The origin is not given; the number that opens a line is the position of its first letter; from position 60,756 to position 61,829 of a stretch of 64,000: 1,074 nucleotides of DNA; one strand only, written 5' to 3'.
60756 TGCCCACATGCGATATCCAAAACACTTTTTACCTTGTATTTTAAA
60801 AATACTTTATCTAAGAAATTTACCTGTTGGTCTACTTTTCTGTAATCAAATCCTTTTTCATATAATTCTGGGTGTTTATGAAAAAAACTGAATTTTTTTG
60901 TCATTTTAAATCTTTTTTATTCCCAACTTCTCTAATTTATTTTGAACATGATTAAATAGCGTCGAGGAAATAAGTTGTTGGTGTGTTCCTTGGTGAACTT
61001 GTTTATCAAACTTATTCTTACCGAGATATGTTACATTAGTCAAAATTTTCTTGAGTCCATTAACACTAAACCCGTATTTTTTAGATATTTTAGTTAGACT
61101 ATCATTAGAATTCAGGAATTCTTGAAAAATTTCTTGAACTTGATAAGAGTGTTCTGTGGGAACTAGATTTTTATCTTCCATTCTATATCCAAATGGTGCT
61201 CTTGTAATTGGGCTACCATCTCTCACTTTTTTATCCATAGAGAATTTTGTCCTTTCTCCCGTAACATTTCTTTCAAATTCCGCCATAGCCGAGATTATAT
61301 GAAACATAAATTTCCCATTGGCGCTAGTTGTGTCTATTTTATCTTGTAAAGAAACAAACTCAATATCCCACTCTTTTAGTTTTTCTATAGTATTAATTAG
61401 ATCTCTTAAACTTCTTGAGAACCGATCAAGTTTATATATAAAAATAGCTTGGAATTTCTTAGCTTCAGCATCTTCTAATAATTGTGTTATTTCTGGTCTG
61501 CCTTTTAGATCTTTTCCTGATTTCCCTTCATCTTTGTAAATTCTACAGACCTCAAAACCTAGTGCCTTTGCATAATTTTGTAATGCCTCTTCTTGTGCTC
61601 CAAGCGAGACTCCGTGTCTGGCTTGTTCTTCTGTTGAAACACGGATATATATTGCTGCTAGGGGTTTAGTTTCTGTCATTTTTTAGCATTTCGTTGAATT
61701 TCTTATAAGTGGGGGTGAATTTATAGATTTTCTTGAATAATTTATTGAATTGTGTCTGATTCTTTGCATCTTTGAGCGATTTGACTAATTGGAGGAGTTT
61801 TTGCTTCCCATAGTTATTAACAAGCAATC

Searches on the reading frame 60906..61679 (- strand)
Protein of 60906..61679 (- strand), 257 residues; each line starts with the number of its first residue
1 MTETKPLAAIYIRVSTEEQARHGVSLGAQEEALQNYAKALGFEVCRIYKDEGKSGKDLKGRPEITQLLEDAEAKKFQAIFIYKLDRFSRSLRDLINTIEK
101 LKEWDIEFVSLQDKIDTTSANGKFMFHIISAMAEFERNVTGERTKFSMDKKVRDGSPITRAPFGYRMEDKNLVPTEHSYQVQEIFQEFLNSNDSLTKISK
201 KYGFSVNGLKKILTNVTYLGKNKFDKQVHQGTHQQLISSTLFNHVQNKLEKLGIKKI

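Call 4: search_protein_families(library=pfam, proteins=[window:60906-61679:-], max_evalue=0.01)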
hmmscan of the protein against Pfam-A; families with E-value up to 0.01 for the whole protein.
window:60906-61679:- (257 aa): 2 families
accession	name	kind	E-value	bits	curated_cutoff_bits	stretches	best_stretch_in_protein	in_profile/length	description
PF00239.26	Resolvase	-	8.4e-43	146.4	23.3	1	8-155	1-143/145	Resolvase, N terminal domain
PF07508.19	Recombinase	-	5.7e-07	30.2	21.1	1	188-251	26-101/102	Recombinase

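Call 10: find_encoding_contigs(protein=window:60906-61679:-, flank=10000, max_places=10)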
Protein window:60906-61679:- (257 aa): 1 contig read that carries it; 1 place shown.
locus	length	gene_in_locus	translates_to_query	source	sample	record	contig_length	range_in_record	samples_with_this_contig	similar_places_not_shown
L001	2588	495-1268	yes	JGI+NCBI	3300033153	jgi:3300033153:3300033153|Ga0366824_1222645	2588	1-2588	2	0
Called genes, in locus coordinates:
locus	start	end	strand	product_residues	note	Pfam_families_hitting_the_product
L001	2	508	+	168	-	?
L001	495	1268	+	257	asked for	PF00239:Resolvase, PF07508:Recombinase (weak)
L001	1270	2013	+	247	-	PF05175:MTS (weak), PF01209:Ubie_methyltran (weak), PF13847:Methyltransf_31, PF08241:Methyltransf_11, PF08242:Methyltransf_12 (weak), PF13649:Methyltransf_25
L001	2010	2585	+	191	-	PF00702:Hydrolase, PF13419:HAD_2 (weak)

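Call 20: search_protein_families(library=ncbifam, proteins=[window:60906-61679:-], max_evalue=0.01)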
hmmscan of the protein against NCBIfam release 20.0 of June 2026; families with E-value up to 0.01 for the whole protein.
window:60906-61679:- (257 aa): 8 families
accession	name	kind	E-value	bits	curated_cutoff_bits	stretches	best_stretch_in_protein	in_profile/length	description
NF047347.1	SCCmet_CcrC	equivalog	3.1e-37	128.3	900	1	8-227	5-243/558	cassette chromosome recombinase CcrC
NF047343.1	SCCmet_CcrB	equivalog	2.7e-35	122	900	1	8-227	9-241/542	cassette chromosome recombinase CcrB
NF041201.1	recomb_XisF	equivalog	1.7e-34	119.6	375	1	11-251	4-277/465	fdxN element excision recombinase XisF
NF047344.1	SCCmet_CcrA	equivalog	2.2e-21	76.5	700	1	10-248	6-247/442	cassette chromosome recombinase CcrA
NF049883.1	resolv_YneB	equivalog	7.9e-15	54.9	175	1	8-155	2-146/211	YneB family resolvase-like protein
NF009949.0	PRK13413.1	equivalog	6.5e-11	42.3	272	1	11-215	5-195/203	master DNA invertase Mpi family serine-type recombinase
NF033518.0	transpos_IS607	equivalog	9e-10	38.4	110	1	7-113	55-155/187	IS607 family transposase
NF007518.0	PRK10124.1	equivalog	0.0077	15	684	0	37-84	166-213/464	undecaprenyl-phosphate glucose phosphotransferase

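Call 21: search_protein_families(library=phrogs, proteins=[window:60906-61679:-], max_evalue=0.01)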
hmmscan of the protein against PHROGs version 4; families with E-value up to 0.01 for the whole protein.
window:60906-61679:- (257 aa): 5 families
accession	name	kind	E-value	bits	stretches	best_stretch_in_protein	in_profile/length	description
phrog_95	-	integration and excision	5.3e-72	244.3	1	3-252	85-358/651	integrase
phrog_125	-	DNA, RNA and nucleotide metabolism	2.6e-47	162.5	1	8-241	22-228/254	DNA invertase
phrog_6620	-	integration and excision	6.1e-09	36.7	1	5-145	55-185/201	transposase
phrog_7701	-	DNA, RNA and nucleotide metabolism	1.8e-08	35.7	1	159-235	2-80/137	DNA invertase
phrog_7168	-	DNA, RNA and nucleotide metabolism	0.0011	19.5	1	164-227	213-277/284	homing endonuclease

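Call 22: search_solved_structures(query=window:60906-61679:-, max_evalue=0.001, show_alignments=2)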
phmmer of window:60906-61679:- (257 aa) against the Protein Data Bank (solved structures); distinct sequences matched with E-value up to 0.001: 15.
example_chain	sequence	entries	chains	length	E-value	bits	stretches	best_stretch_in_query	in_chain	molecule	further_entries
3bvp_A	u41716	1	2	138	3.1e-27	99.2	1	8-138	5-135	TP901-1 Integrase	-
3guv_A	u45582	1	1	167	7.1e-22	81.7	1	9-155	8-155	Site-specific recombinase, resolvase family protein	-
4m6f_A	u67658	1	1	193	9.9e-15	58.3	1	47-149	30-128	DNA-invertase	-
3uj3_X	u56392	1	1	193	1.3e-14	57.9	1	48-148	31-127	DNA-invertase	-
2gm4_A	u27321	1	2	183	5.8e-09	39.5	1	26-150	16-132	Transposon gamma-delta resolvase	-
3g13_A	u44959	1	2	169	1.5e-08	38.1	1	8-155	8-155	Putative conjugative transposon recombinase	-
9dxh_A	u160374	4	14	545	2.8e-07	33.9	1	16-193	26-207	Resolvase homolog YokA | Site-specific recombinase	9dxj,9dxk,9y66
1gdr_A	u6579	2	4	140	3.4e-07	33.7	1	26-147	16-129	GAMMA DELTA-RESOLVASE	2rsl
9dxd_A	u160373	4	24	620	3.9e-07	33.5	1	16-193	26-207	Resolvase homolog YokA,SPbeta prophage-derived uncharacterized protein YotN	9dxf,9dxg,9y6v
1zr2_A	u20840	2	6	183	5.2e-07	33.1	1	26-150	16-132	Transposon gamma-delta resolvase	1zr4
1gdt_A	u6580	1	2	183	5.8e-07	32.9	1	26-151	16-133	PROTEIN (GAMMA DELTA RESOLVASE)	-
2mhc_A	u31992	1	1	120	6.8e-07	32.7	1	4-117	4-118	TnpX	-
2gm5_A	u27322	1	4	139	8.6e-07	32.4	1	26-146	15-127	Transposon gamma-delta resolvase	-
5cy1_A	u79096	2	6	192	2.9e-06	30.6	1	31-178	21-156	Transposon Tn3 resolvase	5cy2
9iu2_A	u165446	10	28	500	0.00032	23.9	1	26-166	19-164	Integrase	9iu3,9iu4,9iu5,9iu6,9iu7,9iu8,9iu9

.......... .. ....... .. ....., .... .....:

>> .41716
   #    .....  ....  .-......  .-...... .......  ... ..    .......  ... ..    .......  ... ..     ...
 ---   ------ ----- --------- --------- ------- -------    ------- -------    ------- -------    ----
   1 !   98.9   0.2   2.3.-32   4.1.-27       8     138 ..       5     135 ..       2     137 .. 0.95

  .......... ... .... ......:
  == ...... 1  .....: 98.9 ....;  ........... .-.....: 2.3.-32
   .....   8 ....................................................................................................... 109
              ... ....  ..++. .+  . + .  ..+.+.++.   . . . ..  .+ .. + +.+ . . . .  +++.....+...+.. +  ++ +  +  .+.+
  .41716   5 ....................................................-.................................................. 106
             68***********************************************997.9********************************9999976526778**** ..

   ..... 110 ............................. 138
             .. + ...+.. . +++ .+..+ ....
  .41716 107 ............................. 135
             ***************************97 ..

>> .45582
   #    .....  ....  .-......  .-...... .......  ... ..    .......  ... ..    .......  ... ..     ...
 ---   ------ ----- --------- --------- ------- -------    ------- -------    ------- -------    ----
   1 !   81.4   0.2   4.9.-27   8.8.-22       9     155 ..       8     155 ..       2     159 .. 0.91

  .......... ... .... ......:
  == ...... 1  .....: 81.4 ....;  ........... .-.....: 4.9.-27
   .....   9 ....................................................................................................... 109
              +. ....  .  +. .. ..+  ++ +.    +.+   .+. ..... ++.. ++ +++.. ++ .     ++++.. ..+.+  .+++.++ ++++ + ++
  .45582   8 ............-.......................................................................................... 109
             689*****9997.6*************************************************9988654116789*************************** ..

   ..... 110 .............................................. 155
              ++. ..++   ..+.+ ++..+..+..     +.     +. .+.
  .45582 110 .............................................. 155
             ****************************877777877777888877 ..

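Call 44: find_homologous_proteins(query=window:60906-61679:-, max_evalue=1e-10)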
Query window:60906-61679:- (257 aa): 2262 proteins with E <= 1e-10 among 3068 candidates; the best 120 are listed.
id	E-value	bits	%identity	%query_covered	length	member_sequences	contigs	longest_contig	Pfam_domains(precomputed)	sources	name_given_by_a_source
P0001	2.5e-164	563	100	100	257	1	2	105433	PF07508.20,PF00239.27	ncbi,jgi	-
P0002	2.5e-144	497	88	99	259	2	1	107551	PF07508.20,PF00239.27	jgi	-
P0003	7.6e-140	483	85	99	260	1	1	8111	PF07508.20,PF00239.27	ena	-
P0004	7.9e-138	476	84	100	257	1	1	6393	PF07508.20,PF00239.27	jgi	-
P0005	2.7e-137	474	83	100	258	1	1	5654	PF07508.20,PF00239.27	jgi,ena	jgi:site-specific DNA recombinase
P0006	4.6e-137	474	84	99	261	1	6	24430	PF07508.20,PF00239.27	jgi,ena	-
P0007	3.3e-136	471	84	99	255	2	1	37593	PF07508.20,PF00239.27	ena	-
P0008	8.3e-136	469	81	99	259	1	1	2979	PF07508.20,PF00239.27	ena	-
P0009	5.5e-135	467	82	100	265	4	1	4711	PF07508.20,PF00239.27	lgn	-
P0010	1.5e-134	465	81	100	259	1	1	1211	PF07508.20,PF00239.27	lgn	-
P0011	2.4e-134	465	81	99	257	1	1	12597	PF07508.20,PF00239.27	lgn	-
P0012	2.5e-134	465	81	100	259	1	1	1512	PF07508.20,PF00239.27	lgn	-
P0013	1.9e-133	462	81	98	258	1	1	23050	PF07508.20,PF00239.27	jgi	jgi:site-specific DNA recombinase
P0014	3.5e-133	461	81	99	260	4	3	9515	PF07508.20,PF00239.27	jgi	-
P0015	6.5e-132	457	81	98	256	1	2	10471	PF07508.20,PF00239.27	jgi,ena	-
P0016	1.0e-131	456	79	100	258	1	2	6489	PF07508.20,PF00239.27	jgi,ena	-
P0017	1.3e-131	456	80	100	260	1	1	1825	PF07508.20,PF00239.27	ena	-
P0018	2.0e-131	455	80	99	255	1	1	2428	PF07508.20,PF00239.27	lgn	-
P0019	4.1e-131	454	79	100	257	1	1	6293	PF07508.20,PF00239.27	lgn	-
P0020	6.0e-131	453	81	97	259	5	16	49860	PF07508.20,PF00239.27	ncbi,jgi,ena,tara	tara:strand:- start:203 stop:982 length:780 start_codon:yes stop_codon:yes gene_type:complete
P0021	6.1e-131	453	80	100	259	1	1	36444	PF07508.20,PF00239.27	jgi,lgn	jgi:site-specific DNA recombinase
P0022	6.9e-131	453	80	100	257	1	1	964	PF07508.20,PF00239.27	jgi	jgi:site-specific DNA recombinase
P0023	9.3e-131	453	80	99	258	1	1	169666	PF07508.20,PF00239.27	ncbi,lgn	-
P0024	1.6e-130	452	79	99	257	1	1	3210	PF07508.20,PF00239.27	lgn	-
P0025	1.6e-130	452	80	100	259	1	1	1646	PF07508.20,PF00239.27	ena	-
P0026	1.7e-130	452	79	100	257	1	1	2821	PF07508.20,PF00239.27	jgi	-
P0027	2.3e-130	452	79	100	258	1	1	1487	PF07508.20,PF00239.27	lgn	-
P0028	3.2e-130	451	80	97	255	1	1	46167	PF07508.20,PF00239.27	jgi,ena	-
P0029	3.4e-130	451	79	98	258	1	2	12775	PF07508.20,PF00239.27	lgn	-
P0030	3.8e-130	451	80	98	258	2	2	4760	PF07508.20,PF00239.27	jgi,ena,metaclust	metaclust:\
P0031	4.0e-130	451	81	98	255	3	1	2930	PF07508.20,PF00239.27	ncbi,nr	ncbi:MAG: recombinase family protein [Nanoarchaeota archaeon]|nr:recombinase family protein [Nanoarc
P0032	4.2e-130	451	82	98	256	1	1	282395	PF07508.20,PF00239.27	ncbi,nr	ncbi:recombinase family protein [Candidatus Pacearchaeota archaeon]|nr:recombinase family protein [C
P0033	4.9e-130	451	81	99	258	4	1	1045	PF07508.20,PF00239.27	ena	-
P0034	7.1e-130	450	79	100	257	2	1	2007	PF07508.20,PF00239.27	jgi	jgi:site-specific DNA recombinase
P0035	7.1e-130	450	79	98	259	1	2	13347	PF07508.20,PF00239.27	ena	-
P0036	8.4e-130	450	79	100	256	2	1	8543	PF07508.20,PF00239.27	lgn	-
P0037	9.1e-130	450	79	98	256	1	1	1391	PF07508.20,PF00239.27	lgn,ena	-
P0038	9.4e-130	450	80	99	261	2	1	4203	PF07508.20,PF00239.27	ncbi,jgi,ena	-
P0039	1.0e-129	449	79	100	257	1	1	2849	PF07508.20,PF00239.27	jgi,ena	-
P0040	1.2e-129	449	78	99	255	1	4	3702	PF07508.20,PF00239.27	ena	-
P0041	1.7e-129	449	81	98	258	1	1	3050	PF07508.20,PF00239.27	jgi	-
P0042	2.4e-129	448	78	99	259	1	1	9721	PF07508.20,PF00239.27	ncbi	-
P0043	2.6e-129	448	79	99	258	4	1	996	PF07508.20,PF00239.27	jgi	-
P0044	3.4e-129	448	80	99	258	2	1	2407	PF07508.20,PF00239.27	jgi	jgi:site-specific DNA recombinase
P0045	7.3e-129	447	78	99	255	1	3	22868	PF07508.20,PF00239.27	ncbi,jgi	-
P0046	8.4e-129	446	80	98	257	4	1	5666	PF07508.20,PF00239.27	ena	-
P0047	9.7e-129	446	79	98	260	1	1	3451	PF07508.20,PF00239.27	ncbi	-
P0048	1.1e-128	446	79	99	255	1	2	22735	PF07508.20,PF00239.27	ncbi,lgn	-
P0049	2.2e-128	445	78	99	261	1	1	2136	PF07508.20,PF00239.27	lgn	-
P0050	3.0e-128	445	81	99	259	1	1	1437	PF07508.20,PF00239.27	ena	-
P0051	3.2e-128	445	80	98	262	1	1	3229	PF07508.20,PF00239.27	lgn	-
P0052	9.6e-128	443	77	100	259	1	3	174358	PF07508.20,PF00239.27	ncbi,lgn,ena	ncbi:MAG: recombinase family protein [Nanoarchaeota archaeon]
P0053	9.7e-128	443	80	98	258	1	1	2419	PF07508.20,PF00239.27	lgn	-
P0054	1.0e-127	443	79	98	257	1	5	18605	PF07508.20,PF00239.27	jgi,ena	-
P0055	1.2e-127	443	78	100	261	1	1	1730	PF07508.20,PF00239.27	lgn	-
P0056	1.4e-127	442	78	99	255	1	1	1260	PF07508.20,PF00239.27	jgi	-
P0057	1.5e-127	442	78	98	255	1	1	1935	PF07508.20,PF00239.27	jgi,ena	-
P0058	1.8e-127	442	78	97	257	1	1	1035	PF07508.20,PF00239.27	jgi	jgi:site-specific DNA recombinase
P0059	2.2e-127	442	80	98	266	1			PF07508.20,PF00239.27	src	-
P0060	3.0e-127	441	78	100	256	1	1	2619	PF07508.20,PF00239.27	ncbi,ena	-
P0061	3.1e-127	441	80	99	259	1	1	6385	PF07508.20,PF00239.27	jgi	jgi:site-specific DNA recombinase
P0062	5.7e-127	440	78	100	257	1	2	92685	PF00239.27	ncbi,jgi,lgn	-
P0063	5.8e-127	440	78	99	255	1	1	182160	PF07508.20,PF00239.27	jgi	jgi:site-specific DNA recombinase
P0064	6.0e-127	440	77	100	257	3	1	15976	PF07508.20,PF00239.27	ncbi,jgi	-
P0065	6.0e-127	440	77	100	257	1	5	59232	PF07508.20,PF00239.27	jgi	jgi:site-specific DNA recombinase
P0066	6.9e-127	440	78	98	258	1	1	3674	PF07508.20,PF00239.27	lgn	-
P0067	7.3e-127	440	78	98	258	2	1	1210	PF07508.20,PF00239.27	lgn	-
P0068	8.5e-127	440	78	99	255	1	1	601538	PF07508.20,PF00239.27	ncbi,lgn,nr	ncbi:MAG: recombinase family protein [Candidatus Nanoarchaeia archaeon]|nr:recombinase family protei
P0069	1.1e-126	440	77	99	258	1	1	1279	PF07508.20,PF00239.27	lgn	-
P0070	1.4e-126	439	78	98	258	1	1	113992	PF07508.20,PF00239.27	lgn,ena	-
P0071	1.6e-126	439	76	99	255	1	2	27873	PF07508.20,PF00239.27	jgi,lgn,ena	-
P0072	1.6e-126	439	77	98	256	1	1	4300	PF07508.20,PF00239.27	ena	-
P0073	2.2e-126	439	79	99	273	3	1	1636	PF07508.20,PF00239.27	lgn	-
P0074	2.7e-126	438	79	98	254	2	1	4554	PF07508.20,PF00239.27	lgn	-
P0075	6.6e-126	437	77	100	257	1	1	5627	PF07508.20,PF00239.27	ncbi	-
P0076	6.7e-126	437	79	100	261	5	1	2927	PF07508.20,PF00239.27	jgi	-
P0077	7.3e-126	437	77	98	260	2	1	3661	PF07508.20,PF00239.27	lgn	-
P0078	1.2e-125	436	78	99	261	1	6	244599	PF07508.20,PF00239.27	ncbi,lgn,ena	ncbi:MAG: recombinase family protein [Nanoarchaeota archaeon]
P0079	1.2e-125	436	77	99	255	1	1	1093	PF07508.20,PF00239.27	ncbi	-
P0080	1.6e-125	436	79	99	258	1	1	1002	PF07508.20,PF00239.27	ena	-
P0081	1.8e-125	436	76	100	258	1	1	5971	PF07508.20,PF00239.27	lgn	-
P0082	2.0e-125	435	79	98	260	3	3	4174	PF07508.20,PF00239.27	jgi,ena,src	-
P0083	2.5e-125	435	77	99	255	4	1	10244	PF07508.20,PF00239.27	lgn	-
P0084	2.6e-125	435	77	99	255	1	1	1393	PF07508.20,PF00239.27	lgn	-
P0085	2.7e-125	435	78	98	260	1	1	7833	PF07508.20,PF00239.27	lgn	-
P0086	2.8e-125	435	77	100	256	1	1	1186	PF07508.20,PF00239.27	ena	-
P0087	3.1e-125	435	78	98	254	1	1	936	PF07508.20,PF00239.27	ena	-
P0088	3.9e-125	434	77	99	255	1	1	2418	PF07508.20,PF00239.27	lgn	-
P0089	4.5e-125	434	78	98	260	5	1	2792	PF07508.20,PF00239.27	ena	-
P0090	4.8e-125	434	77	99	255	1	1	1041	PF07508.20,PF00239.27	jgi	-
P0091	5.4e-125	434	77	99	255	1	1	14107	PF07508.20,PF00239.27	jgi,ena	-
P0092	9.3e-125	433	77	99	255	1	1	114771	PF07508.20,PF00239.27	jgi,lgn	jgi:site-specific DNA recombinase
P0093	1.4e-124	433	77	100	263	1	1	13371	PF07508.20,PF00239.27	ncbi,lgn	-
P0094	2.3e-124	432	76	99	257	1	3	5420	PF07508.20,PF00239.27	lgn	-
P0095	2.7e-124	432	76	99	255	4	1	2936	PF07508.20,PF00239.27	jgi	jgi:site-specific DNA recombinase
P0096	2.8e-124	432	77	99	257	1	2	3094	PF07508.20,PF00239.27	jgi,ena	-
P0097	2.8e-124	432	77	100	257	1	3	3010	PF07508.20,PF00239.27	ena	-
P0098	3.0e-124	432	76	100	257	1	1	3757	PF07508.20,PF00239.27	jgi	jgi:site-specific DNA recombinase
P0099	3.1e-124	432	77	99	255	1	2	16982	PF07508.20,PF00239.27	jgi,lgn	jgi:site-specific DNA recombinase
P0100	3.8e-124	431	77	98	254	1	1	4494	PF07508.20,PF00239.27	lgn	-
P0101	4.8e-124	431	77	98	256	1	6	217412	PF07508.20,PF00239.27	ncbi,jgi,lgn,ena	-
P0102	5.3e-124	431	75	99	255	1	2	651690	PF07508.20,PF00239.27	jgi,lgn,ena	jgi:site-specific DNA recombinase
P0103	6.4e-124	430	78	98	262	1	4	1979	PF07508.20,PF00239.27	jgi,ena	-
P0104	8.4e-124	430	78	97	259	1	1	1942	PF07508.20,PF00239.27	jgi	-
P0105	1.1e-123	430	76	98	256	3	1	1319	PF07508.20,PF00239.27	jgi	jgi:site-specific DNA recombinase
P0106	1.2e-123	430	77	96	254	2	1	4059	PF07508.20,PF00239.27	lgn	-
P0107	1.3e-123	430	77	100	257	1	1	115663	PF07508.20,PF00239.27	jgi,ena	-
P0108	1.3e-123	430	77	99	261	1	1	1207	PF07508.20,PF00239.27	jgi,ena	-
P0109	1.3e-123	429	76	99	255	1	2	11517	PF07508.20,PF00239.27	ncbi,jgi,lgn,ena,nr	ncbi:MAG TPA: recombinase family protein [Patescibacteria group bacterium]|nr:recombinase family pro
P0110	1.5e-123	429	76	100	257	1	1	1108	PF07508.20,PF00239.27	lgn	-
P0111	1.7e-123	429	74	99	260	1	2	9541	PF07508.20,PF00239.27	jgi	-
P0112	2.0e-123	429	76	98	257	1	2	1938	PF07508.20,PF00239.27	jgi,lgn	-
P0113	2.1e-123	429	76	99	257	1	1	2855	PF07508.20,PF00239.27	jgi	-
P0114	2.3e-123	429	76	99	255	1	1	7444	PF07508.20,PF00239.27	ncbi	-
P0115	2.3e-123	429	77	98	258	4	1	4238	PF07508.20,PF00239.27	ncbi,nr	ncbi:MAG: recombinase family protein [Nanoarchaeota archaeon]|nr:recombinase family protein [Nanoarc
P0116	3.7e-123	428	76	99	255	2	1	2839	PF07508.20,PF00239.27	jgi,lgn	-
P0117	4.1e-123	428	75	98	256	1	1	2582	PF07508.20,PF00239.27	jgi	-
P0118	4.8e-123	428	75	98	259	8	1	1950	PF07508.20,PF00239.27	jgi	-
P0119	5.0e-123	428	75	99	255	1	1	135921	PF07508.20,PF00239.27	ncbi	-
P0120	6.0e-123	427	75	100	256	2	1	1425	PF07508.20,PF00239.27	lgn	-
